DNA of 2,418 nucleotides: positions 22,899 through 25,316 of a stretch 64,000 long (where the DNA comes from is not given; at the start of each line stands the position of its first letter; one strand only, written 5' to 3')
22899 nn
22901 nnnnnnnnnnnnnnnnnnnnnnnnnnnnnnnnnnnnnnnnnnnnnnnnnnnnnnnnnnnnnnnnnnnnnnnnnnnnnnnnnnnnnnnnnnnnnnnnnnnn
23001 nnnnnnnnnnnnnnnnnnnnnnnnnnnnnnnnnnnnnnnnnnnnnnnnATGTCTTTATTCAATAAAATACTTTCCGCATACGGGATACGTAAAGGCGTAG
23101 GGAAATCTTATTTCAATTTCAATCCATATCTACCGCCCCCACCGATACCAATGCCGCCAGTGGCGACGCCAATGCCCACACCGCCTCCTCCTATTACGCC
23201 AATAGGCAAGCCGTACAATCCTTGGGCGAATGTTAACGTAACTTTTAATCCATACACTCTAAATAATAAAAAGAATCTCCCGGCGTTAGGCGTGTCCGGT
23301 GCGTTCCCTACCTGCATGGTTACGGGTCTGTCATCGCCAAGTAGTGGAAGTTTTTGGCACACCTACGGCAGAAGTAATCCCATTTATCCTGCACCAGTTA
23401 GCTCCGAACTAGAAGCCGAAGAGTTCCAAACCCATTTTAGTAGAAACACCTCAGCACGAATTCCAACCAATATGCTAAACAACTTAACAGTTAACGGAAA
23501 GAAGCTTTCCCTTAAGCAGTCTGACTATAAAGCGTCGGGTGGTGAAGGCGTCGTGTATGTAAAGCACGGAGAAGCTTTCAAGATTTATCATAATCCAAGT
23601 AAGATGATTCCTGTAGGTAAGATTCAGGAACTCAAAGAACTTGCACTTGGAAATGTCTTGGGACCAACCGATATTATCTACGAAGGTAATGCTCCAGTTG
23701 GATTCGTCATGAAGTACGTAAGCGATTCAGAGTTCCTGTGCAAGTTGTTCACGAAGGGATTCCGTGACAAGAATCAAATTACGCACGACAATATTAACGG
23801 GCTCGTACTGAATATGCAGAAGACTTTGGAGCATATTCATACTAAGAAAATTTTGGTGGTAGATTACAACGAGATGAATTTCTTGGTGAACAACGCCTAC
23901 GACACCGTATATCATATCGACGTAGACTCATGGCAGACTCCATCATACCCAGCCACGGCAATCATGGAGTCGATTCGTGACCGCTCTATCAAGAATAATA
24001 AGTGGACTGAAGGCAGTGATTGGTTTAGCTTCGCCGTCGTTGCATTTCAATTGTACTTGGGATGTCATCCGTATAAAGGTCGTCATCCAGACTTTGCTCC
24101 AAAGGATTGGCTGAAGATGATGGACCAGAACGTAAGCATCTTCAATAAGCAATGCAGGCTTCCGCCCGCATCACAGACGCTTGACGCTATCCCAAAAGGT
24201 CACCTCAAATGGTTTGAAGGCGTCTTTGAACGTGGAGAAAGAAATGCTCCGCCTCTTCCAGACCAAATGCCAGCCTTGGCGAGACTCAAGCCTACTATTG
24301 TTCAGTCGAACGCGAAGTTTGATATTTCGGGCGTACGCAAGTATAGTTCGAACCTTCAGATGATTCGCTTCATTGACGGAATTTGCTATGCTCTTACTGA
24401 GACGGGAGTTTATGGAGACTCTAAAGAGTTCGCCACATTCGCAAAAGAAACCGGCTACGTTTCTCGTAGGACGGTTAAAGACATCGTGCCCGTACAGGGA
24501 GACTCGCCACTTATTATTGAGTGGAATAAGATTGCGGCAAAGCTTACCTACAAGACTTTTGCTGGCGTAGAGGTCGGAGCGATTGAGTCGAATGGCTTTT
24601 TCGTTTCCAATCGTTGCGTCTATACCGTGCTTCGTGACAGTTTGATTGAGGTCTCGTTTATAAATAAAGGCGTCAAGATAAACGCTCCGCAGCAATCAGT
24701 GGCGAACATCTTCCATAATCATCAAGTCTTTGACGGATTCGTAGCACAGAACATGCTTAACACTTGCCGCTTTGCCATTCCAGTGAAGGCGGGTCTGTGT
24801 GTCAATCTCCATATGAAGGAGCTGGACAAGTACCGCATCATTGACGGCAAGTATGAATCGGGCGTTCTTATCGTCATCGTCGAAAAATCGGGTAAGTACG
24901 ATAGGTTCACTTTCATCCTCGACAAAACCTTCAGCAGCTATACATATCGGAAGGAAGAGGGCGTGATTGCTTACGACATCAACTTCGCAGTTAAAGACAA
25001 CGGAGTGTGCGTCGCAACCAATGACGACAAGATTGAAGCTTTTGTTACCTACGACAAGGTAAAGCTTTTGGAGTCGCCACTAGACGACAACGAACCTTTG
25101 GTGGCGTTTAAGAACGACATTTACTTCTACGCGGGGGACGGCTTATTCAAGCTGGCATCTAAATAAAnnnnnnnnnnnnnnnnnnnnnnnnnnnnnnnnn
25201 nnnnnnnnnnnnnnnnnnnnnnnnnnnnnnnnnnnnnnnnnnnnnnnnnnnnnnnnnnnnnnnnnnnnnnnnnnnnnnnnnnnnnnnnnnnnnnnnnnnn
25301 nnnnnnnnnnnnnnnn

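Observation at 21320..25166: PP2C-like phosphatase and Hanks-type kinase pair separated by a Cys-rich protein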

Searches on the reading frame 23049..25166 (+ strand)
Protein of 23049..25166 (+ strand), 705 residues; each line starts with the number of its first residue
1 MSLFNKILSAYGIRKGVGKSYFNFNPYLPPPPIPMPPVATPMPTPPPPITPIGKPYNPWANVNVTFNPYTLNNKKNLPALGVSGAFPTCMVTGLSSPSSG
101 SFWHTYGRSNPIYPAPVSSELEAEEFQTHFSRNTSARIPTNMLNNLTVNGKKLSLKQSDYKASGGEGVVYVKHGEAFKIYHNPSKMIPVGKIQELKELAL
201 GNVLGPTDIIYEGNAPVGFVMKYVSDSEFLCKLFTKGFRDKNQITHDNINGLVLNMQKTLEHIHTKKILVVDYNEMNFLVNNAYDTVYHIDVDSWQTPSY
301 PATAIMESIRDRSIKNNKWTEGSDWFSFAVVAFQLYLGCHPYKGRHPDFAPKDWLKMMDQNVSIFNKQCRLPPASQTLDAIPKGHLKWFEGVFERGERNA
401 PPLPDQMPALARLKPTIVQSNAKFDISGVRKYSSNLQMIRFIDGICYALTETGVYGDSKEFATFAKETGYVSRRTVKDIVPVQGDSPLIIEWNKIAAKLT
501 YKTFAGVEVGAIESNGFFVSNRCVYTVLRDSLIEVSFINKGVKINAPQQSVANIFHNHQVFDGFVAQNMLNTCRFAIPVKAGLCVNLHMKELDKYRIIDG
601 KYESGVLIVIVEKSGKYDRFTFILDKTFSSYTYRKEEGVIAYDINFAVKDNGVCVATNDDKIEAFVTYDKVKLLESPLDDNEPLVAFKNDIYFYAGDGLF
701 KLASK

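Call 3: search_protein_families(library=pfam, proteins=[window:23049-25166:+], max_evalue=1)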
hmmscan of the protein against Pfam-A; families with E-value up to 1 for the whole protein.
window:23049-25166:+ (705 aa): 4 families
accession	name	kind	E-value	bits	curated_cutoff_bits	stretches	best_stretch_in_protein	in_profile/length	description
PF00069.31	Pkinase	-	8.2e-07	29.1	31.7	1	195-350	52-205/263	Protein kinase domain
PF07714.23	PK_Tyr_Ser-Thr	-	0.024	14.4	23.1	1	193-346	53-209/258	Protein tyrosine and serine/threonine kinase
PF05504.16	Spore_GerAC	-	0.14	12.8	23.6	1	587-653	15-81/167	Spore germination B3/ GerAC like, C-terminal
PF02603.21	Hpr_kinase_N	-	0.22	11.9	24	1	239-280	21-62/125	HPr Serine kinase N terminus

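Call 4: search_protein_families(library=phrogs, proteins=[window:23049-25166:+], max_evalue=0.01)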
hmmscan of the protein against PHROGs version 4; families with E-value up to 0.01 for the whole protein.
window:23049-25166:+ (705 aa): 0 families

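Call 5: search_protein_families(library=padloc, proteins=[window:23049-25166:+], max_evalue=1)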
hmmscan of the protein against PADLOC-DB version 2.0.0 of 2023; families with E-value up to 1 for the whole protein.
window:23049-25166:+ (705 aa): 2 families
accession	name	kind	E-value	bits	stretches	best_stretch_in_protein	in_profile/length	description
PDLC04138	mad6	-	0.0005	17.1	1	314-348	228-262/659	mads_6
PDLC04053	PD-T4-6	-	0.047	11.1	1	240-345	103-214/311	-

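Call 6: search_protein_families(library=ncbifam, proteins=[window:23049-25166:+], max_evalue=1)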
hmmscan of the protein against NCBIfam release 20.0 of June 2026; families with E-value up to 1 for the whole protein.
window:23049-25166:+ (705 aa): 0 families

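Call 8: search_dna_similar(query=window:23049-25166:+, collection=phages, mode=protein, max_evalue=0.001, max_rows=30)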
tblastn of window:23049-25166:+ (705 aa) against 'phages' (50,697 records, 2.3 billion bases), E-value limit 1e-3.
Records with a match: 3; places in all: 3; records where one place covers at least 80% of the query: 1.
Best place of each record, by identity: <60% 3.
By first word of the organism name: uncultured 3.
By host as written in the record: - 3.
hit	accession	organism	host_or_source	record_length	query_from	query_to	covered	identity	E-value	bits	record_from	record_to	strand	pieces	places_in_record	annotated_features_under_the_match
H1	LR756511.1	uncultured phage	metagenomic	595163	131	705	82%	34.8%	8e-94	325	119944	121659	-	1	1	record has no annotation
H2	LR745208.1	uncultured phage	metagenomic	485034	149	705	79%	33.6%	1e-95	330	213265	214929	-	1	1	record has no annotation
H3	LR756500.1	uncultured phage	metagenomic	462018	151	416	38%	27.7%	1e-15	87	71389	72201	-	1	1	record has no annotation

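Call 9: search_solved_structures(query=window:23049-25166:+, max_evalue=1, show_alignments=2)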
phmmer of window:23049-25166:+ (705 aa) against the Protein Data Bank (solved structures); distinct sequences matched with E-value up to 1: 11.
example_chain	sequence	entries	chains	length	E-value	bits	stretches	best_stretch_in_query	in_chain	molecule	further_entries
3ubd_A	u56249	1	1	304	0.0027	19.4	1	233-346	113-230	Ribosomal protein S6 kinase alpha-3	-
4el9_A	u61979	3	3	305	0.0028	19.4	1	233-346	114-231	Ribosomal protein S6 kinase alpha-3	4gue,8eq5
7opo_A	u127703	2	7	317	0.003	19.3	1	233-346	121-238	Ribosomal protein S6 kinase alpha-3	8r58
8xfy_A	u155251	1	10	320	0.0031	19.3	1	233-346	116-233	Ribosomal protein S6 kinase alpha-3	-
4nus_A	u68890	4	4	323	0.0031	19.2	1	233-346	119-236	Ribosomal protein S6 kinase alpha-3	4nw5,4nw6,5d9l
3g51_A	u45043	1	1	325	0.0032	19.2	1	233-346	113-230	Ribosomal protein S6 kinase alpha-3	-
5d9k_A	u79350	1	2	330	0.0033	19.2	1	233-346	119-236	Ribosomal protein S6 kinase alpha-3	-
6g76_A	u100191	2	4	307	0.084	14.5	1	243-346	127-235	Ribosomal protein S6 kinase alpha-6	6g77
6g78_A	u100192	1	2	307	0.086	14.5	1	243-346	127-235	Ribosomal protein S6 kinase alpha-6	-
2z7q_A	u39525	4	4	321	0.17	13.5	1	233-346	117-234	Ribosomal protein S6 kinase alpha-1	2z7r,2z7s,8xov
1fot_A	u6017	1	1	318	0.42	12.2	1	219-343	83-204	CAMP-DEPENDENT PROTEIN KINASE TYPE 1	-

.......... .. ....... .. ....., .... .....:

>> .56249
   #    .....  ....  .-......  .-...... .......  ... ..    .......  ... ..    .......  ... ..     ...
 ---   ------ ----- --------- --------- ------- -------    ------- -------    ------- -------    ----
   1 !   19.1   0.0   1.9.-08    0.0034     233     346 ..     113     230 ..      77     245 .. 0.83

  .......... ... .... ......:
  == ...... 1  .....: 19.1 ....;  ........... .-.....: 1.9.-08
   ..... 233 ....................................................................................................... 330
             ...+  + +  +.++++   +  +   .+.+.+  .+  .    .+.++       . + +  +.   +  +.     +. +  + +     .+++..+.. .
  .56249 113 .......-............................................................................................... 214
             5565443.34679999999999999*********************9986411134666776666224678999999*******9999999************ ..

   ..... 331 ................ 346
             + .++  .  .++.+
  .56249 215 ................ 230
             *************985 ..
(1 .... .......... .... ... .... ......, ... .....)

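Call 10: get_annotated_region(hit=H1, flank=8000)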
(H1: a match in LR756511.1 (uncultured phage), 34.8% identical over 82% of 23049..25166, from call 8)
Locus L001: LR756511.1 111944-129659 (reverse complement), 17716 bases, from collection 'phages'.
description: uncultured phage genome assembly, chromosome: 1.
organism: uncultured phage (NCBI taxid 278008)
taxonomy: Viruses; environmental samples
host: -; source: metagenomic; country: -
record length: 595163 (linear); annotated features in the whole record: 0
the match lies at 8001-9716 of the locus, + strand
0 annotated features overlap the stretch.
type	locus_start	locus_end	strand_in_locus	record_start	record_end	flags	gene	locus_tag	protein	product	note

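Call 11: get_annotated_region(hit=H2, flank=8000)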
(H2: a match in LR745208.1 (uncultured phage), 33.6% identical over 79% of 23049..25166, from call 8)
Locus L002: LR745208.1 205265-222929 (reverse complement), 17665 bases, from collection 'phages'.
description: uncultured phage genome assembly, chromosome: 1.
organism: uncultured phage (NCBI taxid 278008)
taxonomy: Viruses; environmental samples
host: -; source: metagenomic; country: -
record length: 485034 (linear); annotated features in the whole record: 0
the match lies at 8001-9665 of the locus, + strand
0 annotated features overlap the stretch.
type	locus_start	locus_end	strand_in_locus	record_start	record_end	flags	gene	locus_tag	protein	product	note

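Call 12: get_annotated_region(hit=H3, flank=8000)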
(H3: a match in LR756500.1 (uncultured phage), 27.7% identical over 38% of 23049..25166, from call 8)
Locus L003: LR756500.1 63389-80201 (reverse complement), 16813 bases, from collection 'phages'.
description: uncultured phage genome assembly, chromosome: 1.
organism: uncultured phage (NCBI taxid 278008)
taxonomy: Viruses; environmental samples
host: -; source: metagenomic; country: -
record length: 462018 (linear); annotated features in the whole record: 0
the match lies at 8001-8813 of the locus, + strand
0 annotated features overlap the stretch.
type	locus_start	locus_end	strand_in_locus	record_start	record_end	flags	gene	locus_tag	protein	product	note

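Call 17: find_homologous_proteins(query=window:23049-25166:+, max_evalue=0.001)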
Query window:23049-25166:+ (705 aa): 874 proteins with E <= 0.001 among 8000 candidates; the best 120 are listed.
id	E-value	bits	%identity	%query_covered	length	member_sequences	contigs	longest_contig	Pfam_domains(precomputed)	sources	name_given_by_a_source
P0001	0.0e+0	1428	100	87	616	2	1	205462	PF00069.32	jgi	-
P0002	0.0e+0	1036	76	80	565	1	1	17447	PF00069.32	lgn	-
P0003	1.3e-257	875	60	88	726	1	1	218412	-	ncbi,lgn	-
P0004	8.6e-250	849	67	78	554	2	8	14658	PF00069.32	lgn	-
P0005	9.2e-248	842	64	81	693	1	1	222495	PF00069.32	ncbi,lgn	-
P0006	8.4e-245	833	58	89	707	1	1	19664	-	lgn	-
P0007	4.7e-242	824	61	81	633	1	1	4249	PF00069.32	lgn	-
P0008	2.2e-236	805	58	88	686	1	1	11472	-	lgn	-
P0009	8.0e-235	800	55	93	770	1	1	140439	-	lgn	-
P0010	4.6e-227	774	60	80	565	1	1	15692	PF00069.32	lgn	-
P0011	6.3e-225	767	58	79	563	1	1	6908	-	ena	-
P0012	1.0e-222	760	58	79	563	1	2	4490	-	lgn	-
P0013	1.3e-217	743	58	80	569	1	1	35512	PF00069.32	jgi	-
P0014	2.1e-217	742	57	80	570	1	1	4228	PF00069.32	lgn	-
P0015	3.4e-215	735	56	80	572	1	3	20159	PF00069.32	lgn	-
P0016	3.3e-211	722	55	80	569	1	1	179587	PF00069.32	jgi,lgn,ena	-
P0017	1.4e-209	716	55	80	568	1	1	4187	PF00069.32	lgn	-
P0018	1.4e-195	670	51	80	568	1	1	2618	PF00069.32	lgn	-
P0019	5.0e-194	665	52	80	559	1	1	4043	PF00069.32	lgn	-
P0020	3.8e-185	636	52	79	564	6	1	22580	PF00069.32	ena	-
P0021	6.7e-184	631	50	79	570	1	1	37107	PF00069.32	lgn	-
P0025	1.4e-174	601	48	79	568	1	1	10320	PF00069.32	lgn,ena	-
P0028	1.7e-173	597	48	79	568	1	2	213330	PF00069.32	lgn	-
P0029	4.5e-173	596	48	80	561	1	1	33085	PF00069.32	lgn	-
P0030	6.2e-170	585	51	80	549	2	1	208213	PF00069.32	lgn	-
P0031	3.7e-169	583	48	79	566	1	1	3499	PF00069.32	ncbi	-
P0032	9.6e-167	575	47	79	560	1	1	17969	PF00069.32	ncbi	-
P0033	9.9e-167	575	47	79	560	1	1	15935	PF00069.32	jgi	-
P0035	7.7e-166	572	45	79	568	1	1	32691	PF00069.32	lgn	-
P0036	4.5e-165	569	47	80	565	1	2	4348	PF00069.32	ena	-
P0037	2.3e-164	567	46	79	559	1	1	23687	PF00069.32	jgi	jgi:serine/threonine protein kinase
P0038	4.8e-160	553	49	80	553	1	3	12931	PF00069.32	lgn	-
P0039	7.9e-158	545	48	80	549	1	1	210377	PF00069.32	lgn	-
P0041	3.5e-151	523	44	80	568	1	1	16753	PF00069.32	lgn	-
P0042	1.7e-150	521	45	79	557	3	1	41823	PF00069.32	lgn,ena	-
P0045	1.5e-148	515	45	80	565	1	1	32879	PF00069.32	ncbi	-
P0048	6.4e-143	496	44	79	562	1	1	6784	PF00069.32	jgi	-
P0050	1.3e-138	482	43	78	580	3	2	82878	PF00069.32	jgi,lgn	-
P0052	4.5e-137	477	42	80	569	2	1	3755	PF00069.32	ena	-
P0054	4.8e-137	477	44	79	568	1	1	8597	PF00069.32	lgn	-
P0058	3.5e-133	464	43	74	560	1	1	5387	PF07714.24,PF00069.32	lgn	-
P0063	6.4e-132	460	42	76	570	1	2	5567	PF00069.32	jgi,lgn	jgi:tRNA A-37 threonylcarbamoyl transferase component Bud32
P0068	1.2e-130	455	40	79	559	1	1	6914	PF00069.32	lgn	-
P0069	2.1e-130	455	42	74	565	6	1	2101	PF00069.32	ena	-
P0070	2.1e-130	455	42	78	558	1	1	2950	PF00069.32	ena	-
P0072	1.6e-129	452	41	80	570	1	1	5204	PF00069.32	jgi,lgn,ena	-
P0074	4.2e-129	450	40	79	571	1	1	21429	PF00069.32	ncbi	-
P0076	1.1e-128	449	40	79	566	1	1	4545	PF00069.32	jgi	jgi:hypothetical protein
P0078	1.5e-127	445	40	78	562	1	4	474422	PF00069.32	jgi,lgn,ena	jgi:hypothetical protein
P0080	2.5e-127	444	39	79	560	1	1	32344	PF00069.32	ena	-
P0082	8.6e-127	443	41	75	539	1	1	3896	PF00069.32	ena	-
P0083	1.0e-126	442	42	73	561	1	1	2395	PF00069.32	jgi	jgi:hypothetical protein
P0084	3.7e-126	441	40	80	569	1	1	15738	PF00069.32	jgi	jgi:hypothetical protein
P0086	5.9e-126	440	41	74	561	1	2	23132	PF00069.32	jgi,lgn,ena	-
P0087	1.1e-125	439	39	80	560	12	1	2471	PF00069.32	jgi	-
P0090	4.1e-125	437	41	74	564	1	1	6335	PF00069.32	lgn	-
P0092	4.7e-125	437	39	80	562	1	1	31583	PF00069.32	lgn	-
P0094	7.8e-125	436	41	73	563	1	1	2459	PF00069.32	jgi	jgi:serine/threonine protein kinase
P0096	1.3e-124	435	40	78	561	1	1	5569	PF00069.32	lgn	-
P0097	1.5e-124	435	40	80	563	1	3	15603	PF00069.32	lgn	-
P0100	4.1e-124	434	40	79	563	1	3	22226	PF00069.32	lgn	-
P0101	5.0e-124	433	40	78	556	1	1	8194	PF00069.32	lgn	-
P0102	7.4e-124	433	38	78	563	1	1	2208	PF00069.32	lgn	-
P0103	8.7e-124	433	40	74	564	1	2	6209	PF00069.32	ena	-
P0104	1.4e-123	432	40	79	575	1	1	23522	PF00069.32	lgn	-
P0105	1.5e-123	432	41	74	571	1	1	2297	PF00069.32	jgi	-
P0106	5.8e-123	430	40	78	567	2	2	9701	PF00069.32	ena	-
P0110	2.1e-122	428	42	76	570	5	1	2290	PF00069.32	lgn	-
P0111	2.2e-122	428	38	78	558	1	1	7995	PF00069.32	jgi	jgi:hypothetical protein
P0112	2.2e-122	428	40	79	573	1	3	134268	PF00069.32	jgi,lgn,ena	-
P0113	7.3e-122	426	39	78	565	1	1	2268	PF00069.32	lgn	-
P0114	1.4e-121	425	40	76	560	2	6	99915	PF00069.32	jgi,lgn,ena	-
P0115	3.5e-121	424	40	73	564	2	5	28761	PF00069.32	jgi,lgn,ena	-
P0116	4.2e-121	424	40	79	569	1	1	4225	PF00069.32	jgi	jgi:hypothetical protein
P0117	4.6e-121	424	39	75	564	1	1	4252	PF00069.32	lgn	-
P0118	8.8e-121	423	40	73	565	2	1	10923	PF00069.32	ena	-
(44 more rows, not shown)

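Call 29: find_related_loci(query=A1, collection=viral_contigs, flank=10000)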
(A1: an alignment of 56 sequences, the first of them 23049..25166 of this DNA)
Query A1 (705 aa) in viral_contigs; peptide patterns used: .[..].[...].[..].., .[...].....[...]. (x = any residue, [..] = any of these).
273 stretches matched a pattern; 131 encode a relative of the query (tblastn E <= 1e-3); the best 80 are kept; 80 distinct loci.
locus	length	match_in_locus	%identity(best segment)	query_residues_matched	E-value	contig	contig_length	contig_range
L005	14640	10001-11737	51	124-705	0e+0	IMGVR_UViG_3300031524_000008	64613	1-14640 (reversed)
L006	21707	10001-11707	55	142-705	0e+0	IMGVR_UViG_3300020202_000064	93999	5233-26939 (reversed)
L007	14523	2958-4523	43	148-677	6e-141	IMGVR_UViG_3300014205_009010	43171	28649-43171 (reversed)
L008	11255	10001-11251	52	124-544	1e-138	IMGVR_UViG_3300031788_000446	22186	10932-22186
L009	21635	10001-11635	40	153-702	9e-129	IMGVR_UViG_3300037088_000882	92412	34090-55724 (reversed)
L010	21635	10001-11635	40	153-705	7e-126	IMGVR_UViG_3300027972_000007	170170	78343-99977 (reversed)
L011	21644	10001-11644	41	153-702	1e-122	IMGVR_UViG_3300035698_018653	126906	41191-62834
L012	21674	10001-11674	40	149-705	2e-122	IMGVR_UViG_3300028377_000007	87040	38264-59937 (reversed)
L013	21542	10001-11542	40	153-677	2e-120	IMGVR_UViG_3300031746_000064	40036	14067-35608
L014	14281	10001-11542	40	153-677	3e-120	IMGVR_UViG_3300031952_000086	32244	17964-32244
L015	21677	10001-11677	40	144-692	1e-118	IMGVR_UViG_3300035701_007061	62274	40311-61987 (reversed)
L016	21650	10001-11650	37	152-704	7e-116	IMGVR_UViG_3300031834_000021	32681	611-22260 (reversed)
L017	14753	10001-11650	37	152-704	7e-116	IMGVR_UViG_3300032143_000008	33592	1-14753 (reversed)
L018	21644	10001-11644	38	146-705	2e-110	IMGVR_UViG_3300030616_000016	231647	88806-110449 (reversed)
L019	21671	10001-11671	36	142-702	9e-110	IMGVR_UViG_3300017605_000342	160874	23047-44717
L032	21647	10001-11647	34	153-705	4e-102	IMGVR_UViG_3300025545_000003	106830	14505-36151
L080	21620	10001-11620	35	127-665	3e-87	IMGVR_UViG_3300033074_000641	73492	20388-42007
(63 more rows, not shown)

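Call 36: predict_structure(alignment_id=A1)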
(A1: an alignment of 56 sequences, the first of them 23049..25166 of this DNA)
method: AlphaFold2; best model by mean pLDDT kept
length: 705 residues; sequences in the alignment: 56
mean_pLDDT: 80.7   pTM: 0.75
mean pLDDT of the five models: 80.7, 80.4, 79.7, 78.9, 78.8
residues with pLDDT >= 90: 415; 70-90: 138; 50-70: 27; < 50: 125
segments of 3 or more residues with pLDDT < 50: 1-4, 8-37, 39-43, 45-112, 122-137
pLDDT, mean of each block of 10 residues (from residue 1): 49 33 35 44 44 35 30 32 26 29 30 65 42 40 85 91 86 94 92 94 95 95 91 86 88 96 97 93 93 94 90 92 97 94 93 91 95 85 95 96 73 57 89 93 96 94 85 87 96 92 95 95 95 96 94 93 94 94 94 92 96 88 93 91 90 89 89 84 91 93 89
secondary structure, 60 per line:
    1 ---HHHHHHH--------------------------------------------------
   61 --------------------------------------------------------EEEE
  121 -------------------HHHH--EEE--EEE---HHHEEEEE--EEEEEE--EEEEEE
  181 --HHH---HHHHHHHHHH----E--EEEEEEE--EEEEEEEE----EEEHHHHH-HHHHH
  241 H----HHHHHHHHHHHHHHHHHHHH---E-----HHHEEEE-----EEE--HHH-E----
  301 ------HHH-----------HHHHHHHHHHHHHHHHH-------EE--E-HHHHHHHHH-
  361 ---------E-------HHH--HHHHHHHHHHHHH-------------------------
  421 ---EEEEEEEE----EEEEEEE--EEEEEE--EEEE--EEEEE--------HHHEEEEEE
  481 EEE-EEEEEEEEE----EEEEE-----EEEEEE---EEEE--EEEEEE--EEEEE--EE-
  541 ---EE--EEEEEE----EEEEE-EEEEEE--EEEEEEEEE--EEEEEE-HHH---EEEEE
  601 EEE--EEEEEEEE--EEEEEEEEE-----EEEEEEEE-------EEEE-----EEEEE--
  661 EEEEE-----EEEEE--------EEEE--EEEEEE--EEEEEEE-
elements in order (helices of 4 or more, strands of 3 or more residues): H4-10 E117-120 H140-143 E146-148 E151-153 E160-164 E167-172 E175-180 H189-198 E206-212 E215-222 E227-229 H230-234 H236-241 H246-265 E278-281 E287-289 H321-337 H351-359 H383-395 E424-431 E436-442 E445-450 E453-456 E459-463 E475-483 E485-493 E498-502 E508-513 E517-520 E523-528 E531-535 E548-553 E558-562 E564-569 E572-580 E583-588 E596-603 E606-613 E616-624 E630-637 E645-648 E654-658 E661-665 E671-675 E684-687 E690-695 E698-704
